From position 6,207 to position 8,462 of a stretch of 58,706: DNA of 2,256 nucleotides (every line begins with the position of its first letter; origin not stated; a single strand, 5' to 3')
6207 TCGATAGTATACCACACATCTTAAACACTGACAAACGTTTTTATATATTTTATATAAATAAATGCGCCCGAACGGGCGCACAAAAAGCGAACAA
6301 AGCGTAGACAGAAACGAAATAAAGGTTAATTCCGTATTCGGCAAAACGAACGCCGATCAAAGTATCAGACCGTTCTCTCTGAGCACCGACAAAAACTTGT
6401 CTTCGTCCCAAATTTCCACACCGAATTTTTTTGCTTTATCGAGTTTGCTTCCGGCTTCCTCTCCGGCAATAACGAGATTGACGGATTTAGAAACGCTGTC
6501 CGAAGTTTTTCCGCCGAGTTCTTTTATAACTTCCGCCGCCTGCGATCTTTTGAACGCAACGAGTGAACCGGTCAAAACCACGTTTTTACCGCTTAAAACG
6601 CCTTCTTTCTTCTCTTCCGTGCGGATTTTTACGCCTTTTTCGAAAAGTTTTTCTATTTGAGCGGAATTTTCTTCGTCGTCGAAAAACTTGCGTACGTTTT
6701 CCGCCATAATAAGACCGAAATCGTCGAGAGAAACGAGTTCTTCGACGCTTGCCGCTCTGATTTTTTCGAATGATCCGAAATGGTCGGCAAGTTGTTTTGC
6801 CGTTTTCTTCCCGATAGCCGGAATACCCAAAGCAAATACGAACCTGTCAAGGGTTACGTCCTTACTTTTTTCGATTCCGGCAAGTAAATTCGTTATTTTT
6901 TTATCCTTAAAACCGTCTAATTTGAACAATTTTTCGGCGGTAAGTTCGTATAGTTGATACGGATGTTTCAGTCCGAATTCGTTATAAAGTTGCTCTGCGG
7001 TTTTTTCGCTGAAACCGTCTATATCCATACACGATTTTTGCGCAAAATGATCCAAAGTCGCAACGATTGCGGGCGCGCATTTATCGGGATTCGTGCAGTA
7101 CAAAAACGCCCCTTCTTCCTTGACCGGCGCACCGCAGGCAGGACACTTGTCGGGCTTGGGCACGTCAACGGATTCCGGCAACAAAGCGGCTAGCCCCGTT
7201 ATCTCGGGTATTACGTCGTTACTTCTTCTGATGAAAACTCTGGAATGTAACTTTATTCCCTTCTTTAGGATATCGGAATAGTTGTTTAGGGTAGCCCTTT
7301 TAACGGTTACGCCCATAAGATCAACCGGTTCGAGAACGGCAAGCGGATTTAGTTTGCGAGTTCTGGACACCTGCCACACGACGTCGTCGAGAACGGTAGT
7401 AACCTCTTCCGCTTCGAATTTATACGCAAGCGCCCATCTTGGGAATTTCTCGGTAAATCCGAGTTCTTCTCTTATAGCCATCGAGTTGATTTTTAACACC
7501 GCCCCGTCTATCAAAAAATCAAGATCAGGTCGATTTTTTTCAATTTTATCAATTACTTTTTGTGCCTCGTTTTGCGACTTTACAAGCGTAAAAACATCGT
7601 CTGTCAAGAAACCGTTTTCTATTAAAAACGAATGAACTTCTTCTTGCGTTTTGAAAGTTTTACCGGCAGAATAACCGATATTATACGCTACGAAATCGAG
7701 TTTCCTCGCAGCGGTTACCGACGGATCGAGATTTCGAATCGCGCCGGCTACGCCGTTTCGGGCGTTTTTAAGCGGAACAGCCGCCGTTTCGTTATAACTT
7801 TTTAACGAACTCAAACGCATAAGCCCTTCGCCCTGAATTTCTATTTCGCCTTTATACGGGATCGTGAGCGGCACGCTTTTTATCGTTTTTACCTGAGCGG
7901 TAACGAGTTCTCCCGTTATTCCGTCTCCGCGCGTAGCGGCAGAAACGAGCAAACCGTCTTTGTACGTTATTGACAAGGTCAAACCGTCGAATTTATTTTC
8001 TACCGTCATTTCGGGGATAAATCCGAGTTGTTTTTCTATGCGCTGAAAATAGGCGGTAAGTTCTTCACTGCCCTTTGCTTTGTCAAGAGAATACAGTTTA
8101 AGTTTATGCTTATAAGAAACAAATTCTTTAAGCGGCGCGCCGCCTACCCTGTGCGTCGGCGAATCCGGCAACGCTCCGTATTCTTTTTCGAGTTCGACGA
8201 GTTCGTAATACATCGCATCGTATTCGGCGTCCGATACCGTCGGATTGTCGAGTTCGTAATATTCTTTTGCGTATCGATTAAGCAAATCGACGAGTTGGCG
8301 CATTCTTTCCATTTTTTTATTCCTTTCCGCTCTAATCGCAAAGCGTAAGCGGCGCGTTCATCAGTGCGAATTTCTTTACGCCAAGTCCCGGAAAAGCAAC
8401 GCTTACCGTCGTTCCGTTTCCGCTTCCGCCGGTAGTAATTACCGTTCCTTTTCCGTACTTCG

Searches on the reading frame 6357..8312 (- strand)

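Call 82: search_protein_families(library=pfam, proteins=[window:6357-8312:-], max_evalue=0.00001)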
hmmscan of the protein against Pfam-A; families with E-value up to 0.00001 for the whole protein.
window:6357-8312:- (651 aa): 7 families
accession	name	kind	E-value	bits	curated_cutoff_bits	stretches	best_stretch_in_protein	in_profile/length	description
PF01653.23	DNA_ligase_aden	-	6.3e-71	239.3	27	1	63-302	3-253/253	NAD-dependent DNA ligase adenylation domain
PF03120.22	DNA_ligase_OB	-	1e-21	77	32.9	1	305-374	1-70/79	NAD-dependent DNA ligase OB-fold domain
PF12826.13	HHH_2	-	2.2e-20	73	27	1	490-552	1-63/64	Helix-hairpin-helix motif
PF00533.33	BRCT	-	3.3e-13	50.1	21.3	1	569-641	2-75/78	BRCA1 C Terminus (BRCT) domain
PF14520.12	HHH_5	-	1.4e-11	45.1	27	1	494-542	4-53/57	Helix-hairpin-helix domain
PF22745.1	Nlig-Ia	-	3.3e-06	28.1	27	1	18-46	20-48/92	DNA ligase-like, N-terminal NAD+-binding domain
PF12738.14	PTCB-BRCT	-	6.6e-06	26.5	22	0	588-634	12-58/63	twin BRCT domain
